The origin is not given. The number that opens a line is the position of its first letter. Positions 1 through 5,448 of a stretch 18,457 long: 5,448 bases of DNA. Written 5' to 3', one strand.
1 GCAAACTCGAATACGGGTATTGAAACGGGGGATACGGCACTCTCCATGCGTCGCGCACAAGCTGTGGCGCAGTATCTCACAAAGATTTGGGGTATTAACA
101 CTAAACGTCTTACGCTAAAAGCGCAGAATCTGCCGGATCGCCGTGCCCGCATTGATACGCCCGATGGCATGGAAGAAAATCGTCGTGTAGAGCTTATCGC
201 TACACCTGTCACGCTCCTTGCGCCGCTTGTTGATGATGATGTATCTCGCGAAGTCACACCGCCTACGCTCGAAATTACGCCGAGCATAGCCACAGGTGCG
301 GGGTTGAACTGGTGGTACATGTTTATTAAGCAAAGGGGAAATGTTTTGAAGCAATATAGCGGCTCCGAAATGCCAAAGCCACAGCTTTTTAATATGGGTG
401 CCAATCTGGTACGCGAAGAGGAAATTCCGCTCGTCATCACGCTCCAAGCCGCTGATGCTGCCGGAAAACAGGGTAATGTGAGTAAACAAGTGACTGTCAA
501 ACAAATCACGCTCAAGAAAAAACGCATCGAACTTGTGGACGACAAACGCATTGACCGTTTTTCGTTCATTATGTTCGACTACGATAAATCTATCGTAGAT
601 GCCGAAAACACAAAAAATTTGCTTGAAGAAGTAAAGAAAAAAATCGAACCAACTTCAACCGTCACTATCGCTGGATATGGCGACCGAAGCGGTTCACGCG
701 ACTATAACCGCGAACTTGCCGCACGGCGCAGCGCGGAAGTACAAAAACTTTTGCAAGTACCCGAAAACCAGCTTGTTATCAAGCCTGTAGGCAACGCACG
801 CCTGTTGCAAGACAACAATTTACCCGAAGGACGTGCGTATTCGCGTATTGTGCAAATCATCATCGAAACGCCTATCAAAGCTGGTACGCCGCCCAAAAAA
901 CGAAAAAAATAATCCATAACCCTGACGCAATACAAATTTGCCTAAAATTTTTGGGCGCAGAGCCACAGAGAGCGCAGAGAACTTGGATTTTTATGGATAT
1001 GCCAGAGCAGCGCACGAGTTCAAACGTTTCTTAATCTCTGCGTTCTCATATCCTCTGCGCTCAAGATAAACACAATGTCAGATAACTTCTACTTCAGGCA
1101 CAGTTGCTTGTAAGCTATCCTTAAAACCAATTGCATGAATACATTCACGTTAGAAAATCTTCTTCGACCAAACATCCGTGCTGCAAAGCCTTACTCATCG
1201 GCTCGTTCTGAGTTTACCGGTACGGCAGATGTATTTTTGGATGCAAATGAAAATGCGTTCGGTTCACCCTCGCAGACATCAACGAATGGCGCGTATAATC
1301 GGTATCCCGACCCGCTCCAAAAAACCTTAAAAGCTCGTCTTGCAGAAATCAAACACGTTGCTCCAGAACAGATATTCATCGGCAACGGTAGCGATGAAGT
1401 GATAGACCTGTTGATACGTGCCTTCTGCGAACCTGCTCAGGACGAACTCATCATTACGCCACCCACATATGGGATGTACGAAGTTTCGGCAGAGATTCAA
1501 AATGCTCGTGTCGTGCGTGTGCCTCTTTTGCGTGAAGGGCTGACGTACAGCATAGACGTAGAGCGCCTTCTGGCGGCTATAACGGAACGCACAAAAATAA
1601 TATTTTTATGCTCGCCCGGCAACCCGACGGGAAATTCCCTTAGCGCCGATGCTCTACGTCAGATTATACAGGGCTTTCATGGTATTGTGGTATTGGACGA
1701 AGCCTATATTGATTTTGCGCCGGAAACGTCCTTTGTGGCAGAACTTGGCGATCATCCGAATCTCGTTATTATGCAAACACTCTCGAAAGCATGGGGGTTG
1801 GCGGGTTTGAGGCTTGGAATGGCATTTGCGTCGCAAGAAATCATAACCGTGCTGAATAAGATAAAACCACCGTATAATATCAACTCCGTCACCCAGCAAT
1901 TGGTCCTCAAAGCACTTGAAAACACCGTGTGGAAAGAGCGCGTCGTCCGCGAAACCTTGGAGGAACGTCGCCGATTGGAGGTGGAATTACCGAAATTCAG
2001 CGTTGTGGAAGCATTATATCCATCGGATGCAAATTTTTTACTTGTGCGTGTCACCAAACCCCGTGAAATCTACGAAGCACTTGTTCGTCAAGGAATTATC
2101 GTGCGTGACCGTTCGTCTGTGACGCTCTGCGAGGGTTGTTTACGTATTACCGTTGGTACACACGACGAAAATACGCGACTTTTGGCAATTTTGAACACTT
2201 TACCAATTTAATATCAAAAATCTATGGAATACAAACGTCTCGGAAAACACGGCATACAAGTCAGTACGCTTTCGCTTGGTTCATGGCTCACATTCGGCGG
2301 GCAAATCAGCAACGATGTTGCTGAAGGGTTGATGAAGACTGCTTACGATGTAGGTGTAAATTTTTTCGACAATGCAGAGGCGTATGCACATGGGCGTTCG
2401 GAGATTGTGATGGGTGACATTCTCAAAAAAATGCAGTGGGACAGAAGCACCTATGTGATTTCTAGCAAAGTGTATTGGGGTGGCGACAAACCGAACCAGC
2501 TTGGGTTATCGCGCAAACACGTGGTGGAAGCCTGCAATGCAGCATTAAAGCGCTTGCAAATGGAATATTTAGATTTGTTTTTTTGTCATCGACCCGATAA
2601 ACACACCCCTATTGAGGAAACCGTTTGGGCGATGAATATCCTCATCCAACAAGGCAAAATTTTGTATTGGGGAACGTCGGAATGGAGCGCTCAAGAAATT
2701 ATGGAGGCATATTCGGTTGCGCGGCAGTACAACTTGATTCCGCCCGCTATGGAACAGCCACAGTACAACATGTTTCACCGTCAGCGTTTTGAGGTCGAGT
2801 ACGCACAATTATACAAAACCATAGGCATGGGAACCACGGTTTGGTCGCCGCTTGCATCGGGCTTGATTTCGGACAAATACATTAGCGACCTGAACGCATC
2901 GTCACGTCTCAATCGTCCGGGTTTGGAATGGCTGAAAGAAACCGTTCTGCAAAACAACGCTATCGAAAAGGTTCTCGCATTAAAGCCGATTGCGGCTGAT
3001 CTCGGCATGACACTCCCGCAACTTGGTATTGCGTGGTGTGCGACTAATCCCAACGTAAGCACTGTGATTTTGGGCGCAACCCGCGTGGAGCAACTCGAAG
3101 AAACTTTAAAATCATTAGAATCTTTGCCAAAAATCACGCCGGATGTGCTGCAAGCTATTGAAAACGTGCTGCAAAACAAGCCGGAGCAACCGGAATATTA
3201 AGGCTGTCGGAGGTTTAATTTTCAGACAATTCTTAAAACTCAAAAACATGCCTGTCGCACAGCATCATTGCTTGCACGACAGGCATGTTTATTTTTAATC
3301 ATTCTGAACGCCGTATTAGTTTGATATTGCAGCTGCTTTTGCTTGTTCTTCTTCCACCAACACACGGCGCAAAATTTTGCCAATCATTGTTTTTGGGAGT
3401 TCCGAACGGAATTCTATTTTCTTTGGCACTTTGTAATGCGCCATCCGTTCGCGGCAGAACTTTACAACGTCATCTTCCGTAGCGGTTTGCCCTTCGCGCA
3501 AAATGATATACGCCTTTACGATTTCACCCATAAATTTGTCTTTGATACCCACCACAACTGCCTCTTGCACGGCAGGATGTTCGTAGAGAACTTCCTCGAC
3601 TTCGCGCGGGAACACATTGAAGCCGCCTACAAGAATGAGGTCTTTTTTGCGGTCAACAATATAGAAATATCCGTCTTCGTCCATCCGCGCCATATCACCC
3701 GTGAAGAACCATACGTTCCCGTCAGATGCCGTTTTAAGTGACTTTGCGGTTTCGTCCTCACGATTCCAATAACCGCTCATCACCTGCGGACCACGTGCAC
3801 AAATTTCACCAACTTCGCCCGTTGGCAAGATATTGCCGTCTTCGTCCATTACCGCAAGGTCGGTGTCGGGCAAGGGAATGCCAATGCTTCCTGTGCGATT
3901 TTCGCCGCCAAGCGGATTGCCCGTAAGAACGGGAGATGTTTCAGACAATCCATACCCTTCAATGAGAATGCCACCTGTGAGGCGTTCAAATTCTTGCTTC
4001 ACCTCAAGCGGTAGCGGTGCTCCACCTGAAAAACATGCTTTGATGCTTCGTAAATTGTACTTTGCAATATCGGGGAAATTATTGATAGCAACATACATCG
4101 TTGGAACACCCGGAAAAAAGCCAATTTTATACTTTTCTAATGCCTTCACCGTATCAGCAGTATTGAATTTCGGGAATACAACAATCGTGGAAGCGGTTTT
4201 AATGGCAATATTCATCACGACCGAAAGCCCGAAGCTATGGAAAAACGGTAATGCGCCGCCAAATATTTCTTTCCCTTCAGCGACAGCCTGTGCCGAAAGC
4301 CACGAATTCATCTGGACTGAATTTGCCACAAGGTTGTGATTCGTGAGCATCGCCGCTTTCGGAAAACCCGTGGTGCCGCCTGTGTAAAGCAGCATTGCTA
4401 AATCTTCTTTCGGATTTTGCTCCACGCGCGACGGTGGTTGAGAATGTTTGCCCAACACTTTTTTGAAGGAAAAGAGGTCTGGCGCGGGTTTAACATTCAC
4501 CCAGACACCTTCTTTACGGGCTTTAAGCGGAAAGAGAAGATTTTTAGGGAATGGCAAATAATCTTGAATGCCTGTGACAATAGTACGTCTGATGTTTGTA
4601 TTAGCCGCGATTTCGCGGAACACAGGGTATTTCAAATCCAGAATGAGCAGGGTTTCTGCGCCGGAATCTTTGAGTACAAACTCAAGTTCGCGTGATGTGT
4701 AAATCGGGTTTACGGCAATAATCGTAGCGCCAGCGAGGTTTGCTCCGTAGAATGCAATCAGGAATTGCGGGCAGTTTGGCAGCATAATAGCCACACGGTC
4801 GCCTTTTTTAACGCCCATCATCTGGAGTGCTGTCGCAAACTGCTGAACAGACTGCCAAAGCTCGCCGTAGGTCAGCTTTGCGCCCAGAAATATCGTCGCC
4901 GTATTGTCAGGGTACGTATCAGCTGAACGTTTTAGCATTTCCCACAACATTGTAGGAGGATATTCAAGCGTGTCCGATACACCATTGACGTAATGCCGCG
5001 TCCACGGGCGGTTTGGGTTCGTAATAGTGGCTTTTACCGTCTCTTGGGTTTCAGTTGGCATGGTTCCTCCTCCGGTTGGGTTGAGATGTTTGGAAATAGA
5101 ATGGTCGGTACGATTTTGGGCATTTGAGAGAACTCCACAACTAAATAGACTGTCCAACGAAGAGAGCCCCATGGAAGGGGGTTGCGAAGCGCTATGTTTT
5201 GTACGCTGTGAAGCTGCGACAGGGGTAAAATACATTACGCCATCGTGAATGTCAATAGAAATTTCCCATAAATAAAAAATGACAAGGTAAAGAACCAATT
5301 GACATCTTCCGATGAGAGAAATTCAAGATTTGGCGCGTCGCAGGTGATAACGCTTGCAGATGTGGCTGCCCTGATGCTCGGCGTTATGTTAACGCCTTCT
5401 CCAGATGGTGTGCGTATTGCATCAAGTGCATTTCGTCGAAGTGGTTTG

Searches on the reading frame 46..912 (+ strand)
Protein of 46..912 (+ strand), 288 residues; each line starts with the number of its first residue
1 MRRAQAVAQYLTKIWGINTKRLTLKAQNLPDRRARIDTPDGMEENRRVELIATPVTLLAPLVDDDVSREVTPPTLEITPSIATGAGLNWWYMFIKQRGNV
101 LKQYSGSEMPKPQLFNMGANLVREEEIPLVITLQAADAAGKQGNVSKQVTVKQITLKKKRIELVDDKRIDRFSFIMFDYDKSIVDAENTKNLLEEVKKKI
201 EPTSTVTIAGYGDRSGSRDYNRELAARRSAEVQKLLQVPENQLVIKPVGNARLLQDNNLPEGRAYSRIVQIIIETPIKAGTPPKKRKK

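Call 5: search_protein_families(library=pfam, proteins=[window:46-912:+], max_evalue=0.01)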
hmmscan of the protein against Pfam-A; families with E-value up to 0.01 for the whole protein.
window:46-912:+ (288 aa): 1 family
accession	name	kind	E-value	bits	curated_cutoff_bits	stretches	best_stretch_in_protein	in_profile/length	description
PF00691.25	OmpA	-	4.2e-15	56.3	27.2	1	176-265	1-96/98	OmpA family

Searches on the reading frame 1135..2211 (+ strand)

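Call 5: search_protein_families(library=pfam, proteins=[window:1135-2211:+], max_evalue=0.01)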
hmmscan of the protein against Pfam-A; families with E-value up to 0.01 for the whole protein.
window:1135-2211:+ (358 aa): 5 families
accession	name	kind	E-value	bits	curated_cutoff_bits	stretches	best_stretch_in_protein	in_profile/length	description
PF00155.27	Aminotran_1_2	-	9e-64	216.3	19.7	1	48-351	29-359/361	Aminotransferase class I and II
PF01053.26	Cys_Met_Meta_PP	-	2.1e-06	27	27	1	48-190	40-175/381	Cys/Met metabolism PLP-dependent enzyme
PF01041.23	DegT_DnrJ_EryC1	-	0.00014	21.7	19.8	1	76-188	39-144/360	DegT/DnrJ/EryC1/StrS aminotransferase family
PF04864.19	Alliinase_C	-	0.00025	20.5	22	1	80-236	69-212/363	Allinase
PF00266.25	Aminotran_5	-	0.0019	17.7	21.5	1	89-189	73-176/371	Aminotransferase class-V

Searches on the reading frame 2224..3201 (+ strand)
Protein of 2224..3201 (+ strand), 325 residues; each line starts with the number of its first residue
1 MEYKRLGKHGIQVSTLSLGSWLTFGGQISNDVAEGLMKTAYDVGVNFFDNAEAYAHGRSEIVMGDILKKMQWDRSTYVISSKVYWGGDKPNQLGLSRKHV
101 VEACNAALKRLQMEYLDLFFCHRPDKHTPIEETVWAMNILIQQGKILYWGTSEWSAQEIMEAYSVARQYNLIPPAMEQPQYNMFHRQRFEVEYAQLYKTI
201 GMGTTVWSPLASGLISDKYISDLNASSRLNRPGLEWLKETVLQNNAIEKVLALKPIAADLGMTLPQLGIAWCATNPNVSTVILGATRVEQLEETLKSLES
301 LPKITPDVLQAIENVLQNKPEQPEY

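Call 5: search_protein_families(library=pfam, proteins=[window:2224-3201:+], max_evalue=0.01)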
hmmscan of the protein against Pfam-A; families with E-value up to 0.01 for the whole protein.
window:2224-3201:+ (325 aa): 1 family
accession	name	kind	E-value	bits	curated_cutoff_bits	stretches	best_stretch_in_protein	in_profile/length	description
PF00248.27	Aldo_ket_red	-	7e-65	219.4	24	1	16-315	2-289/291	Aldo/keto reductase family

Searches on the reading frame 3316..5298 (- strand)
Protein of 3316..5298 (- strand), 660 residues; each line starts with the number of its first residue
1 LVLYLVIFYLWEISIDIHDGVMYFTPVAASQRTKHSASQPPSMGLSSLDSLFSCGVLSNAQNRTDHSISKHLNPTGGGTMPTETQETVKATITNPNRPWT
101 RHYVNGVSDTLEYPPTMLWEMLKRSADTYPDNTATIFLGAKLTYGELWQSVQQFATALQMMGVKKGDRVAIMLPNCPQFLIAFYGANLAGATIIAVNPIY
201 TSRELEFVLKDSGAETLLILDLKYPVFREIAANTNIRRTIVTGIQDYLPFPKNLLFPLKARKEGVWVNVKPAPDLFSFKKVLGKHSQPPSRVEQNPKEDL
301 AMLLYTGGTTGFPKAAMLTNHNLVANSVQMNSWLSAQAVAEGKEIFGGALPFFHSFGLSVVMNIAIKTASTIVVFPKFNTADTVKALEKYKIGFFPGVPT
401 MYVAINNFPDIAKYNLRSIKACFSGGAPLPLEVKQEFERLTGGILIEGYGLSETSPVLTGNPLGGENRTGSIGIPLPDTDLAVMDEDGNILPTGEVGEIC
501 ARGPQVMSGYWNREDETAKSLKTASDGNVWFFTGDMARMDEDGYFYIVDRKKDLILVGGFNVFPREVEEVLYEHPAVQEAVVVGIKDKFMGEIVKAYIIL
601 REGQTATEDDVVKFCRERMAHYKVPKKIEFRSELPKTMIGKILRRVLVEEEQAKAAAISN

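Call 3: search_protein_families(library=pfam, proteins=[window:3316-5298:-], max_evalue=0.01)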
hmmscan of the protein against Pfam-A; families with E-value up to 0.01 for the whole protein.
window:3316-5298:- (660 aa): 3 families
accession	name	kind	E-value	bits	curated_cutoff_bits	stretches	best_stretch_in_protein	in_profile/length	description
PF00501.34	AMP-binding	-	2.2e-96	323.4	29.9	1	123-511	2-384/384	AMP-binding enzyme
PF13193.12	AMP-binding_C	-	9.6e-23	81.3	24.5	1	566-641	1-76/76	AMP-binding enzyme C-terminal domain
PF23562.2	AMP-binding_C_3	-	0.0051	17.6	20.8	1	554-596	4-47/124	AMP-binding enzyme C-terminal domain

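Call 11: search_protein_families(library=ncbifam, proteins=[window:3316-5298:-], max_evalue=0.001)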
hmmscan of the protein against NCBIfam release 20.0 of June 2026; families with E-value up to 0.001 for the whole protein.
window:3316-5298:- (660 aa): 109 families (the best 25 are shown)
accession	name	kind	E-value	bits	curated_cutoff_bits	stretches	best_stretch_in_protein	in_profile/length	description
NF005220.0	PRK06710.1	equivalog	4.8e-185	615.9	1116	1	96-655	4-557/563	long-chain-fatty-acid--CoA ligase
NF004114.0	PRK05605.1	equivalog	1.7e-164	548.3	766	1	90-650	8-568/575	long-chain-fatty-acid--CoA ligase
NF005463.0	PRK07059.1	subfamily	9.4e-155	516.2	869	1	96-650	2-555/557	long-chain-fatty-acid--CoA ligase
NF006181.0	PRK08314.1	subfamily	5.8e-147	490.3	705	1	96-657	4-560/563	long-chain-fatty-acid--CoA ligase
NF006442.0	PRK08751.1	equivalog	3.3e-141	471.4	1023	1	95-649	3-556/560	long-chain fatty acid--CoA ligase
NF006523.0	PRK08974.1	equivalog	7.1e-141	470.1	884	1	97-656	3-558/561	long-chain-fatty-acid--CoA ligase FadD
NF004229.0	PRK05677.1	subfamily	8.9e-141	470.1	879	1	99-656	6-560/563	long-chain-fatty-acid--CoA ligase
NF004837.0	PRK06187.1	subfamily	4.3e-131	437.8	476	1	114-655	6-526/531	long-chain-fatty-acid--CoA ligase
NF009139.0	PRK12492.1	equivalog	1.1e-122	410.3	1018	1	106-648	13-559/562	long-chain-fatty-acid--CoA ligase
NF006182.0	PRK08316.1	subfamily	7.6e-112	374.4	663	1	118-652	13-518/523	fatty acyl-CoA synthetase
TIGR03205.1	pimA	equivalog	1.1e-109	367.3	705.6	1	101-645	6-538/541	dicarboxylate--CoA ligase PimA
NF009233.0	PRK12583.1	subfamily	3e-108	362.7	832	1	119-649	21-548/558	fatty acid CoA ligase family protein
NF005714.0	PRK07529.1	subfamily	4.4e-108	362.3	632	1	115-655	29-580/640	acyl-CoA synthetase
NF005702.0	PRK07514.1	subfamily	4.5e-106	355.2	558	2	292-652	151-501/506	malonyl-CoA synthase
NF004822.0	PRK06178.1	equivalog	6.7e-104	348.5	782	1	91-652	10-568/571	acyl-CoA synthetase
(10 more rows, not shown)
